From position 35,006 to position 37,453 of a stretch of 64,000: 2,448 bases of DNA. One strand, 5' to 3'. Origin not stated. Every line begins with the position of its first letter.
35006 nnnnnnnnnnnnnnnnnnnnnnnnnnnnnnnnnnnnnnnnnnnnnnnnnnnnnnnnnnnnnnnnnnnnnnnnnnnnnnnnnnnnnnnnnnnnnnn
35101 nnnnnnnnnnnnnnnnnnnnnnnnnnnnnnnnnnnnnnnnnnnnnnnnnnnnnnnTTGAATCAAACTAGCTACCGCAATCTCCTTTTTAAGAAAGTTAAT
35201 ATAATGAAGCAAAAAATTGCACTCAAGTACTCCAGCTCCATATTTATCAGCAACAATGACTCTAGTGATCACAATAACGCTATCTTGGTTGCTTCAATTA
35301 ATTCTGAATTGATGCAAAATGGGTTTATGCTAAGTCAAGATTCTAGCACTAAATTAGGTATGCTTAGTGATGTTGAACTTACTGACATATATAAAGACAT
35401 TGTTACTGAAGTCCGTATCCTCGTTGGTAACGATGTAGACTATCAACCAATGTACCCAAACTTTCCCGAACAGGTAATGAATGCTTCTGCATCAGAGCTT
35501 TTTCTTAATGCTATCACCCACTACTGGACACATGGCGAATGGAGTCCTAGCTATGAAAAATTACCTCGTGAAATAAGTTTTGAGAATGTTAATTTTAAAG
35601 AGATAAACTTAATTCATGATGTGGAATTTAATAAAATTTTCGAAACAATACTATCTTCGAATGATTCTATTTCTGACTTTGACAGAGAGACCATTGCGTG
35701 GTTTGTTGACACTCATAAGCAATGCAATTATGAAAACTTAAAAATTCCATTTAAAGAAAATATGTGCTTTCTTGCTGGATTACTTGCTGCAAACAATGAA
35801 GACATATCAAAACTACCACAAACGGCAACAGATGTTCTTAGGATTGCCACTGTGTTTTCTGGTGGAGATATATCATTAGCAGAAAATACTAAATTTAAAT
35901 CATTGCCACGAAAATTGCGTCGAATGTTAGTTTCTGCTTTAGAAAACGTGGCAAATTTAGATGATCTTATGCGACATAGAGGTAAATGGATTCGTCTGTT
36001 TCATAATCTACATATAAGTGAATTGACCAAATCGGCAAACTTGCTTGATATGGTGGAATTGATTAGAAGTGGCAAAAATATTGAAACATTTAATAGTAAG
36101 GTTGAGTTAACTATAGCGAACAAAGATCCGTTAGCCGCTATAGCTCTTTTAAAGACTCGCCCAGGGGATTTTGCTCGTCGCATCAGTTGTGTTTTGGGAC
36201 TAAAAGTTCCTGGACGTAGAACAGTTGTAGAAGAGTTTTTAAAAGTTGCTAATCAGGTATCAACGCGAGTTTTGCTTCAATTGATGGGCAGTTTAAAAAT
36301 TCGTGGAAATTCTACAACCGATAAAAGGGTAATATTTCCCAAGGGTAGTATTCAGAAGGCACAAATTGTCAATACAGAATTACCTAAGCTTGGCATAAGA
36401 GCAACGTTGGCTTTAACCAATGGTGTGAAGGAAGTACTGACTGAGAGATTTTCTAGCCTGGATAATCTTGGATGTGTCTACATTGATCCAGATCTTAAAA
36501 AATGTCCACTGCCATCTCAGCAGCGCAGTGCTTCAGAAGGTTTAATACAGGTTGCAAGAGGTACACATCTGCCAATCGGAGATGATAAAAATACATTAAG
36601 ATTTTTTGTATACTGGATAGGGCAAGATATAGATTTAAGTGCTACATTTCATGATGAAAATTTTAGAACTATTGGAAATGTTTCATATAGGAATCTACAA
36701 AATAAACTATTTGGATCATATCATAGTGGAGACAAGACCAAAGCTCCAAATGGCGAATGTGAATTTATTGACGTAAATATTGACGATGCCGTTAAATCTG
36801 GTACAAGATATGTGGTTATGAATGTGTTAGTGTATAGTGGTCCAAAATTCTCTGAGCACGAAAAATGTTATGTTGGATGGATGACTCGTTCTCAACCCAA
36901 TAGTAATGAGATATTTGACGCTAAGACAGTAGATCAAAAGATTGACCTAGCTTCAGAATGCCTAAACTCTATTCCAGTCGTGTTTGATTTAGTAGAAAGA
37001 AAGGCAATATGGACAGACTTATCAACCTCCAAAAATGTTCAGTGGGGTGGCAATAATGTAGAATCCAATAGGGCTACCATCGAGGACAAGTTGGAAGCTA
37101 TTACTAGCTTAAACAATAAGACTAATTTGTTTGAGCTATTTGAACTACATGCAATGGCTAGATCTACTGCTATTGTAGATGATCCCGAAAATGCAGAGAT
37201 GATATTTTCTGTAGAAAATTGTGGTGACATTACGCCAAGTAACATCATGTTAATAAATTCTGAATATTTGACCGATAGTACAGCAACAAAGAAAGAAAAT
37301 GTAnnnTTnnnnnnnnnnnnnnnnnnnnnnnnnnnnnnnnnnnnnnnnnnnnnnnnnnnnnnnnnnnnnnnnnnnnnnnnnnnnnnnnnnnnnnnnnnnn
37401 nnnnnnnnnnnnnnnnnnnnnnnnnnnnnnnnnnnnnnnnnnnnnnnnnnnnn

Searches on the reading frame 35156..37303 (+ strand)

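Call 34: search_protein_families(library=phrogs, proteins=[window:35156-37303:+], max_evalue=0.00001)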
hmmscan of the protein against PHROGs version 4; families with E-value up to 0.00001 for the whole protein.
window:35156-37303:+ (716 aa): 1 family
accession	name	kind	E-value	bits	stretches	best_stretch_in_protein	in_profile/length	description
phrog_33734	-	unknown function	3.5e-79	268.2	1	30-684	12-737/764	-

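Call 52: search_protein_families(library=pfam, proteins=[window:35156-37303:+], max_evalue=0.001)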
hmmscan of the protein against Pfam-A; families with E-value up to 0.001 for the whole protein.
window:35156-37303:+ (716 aa): 0 families
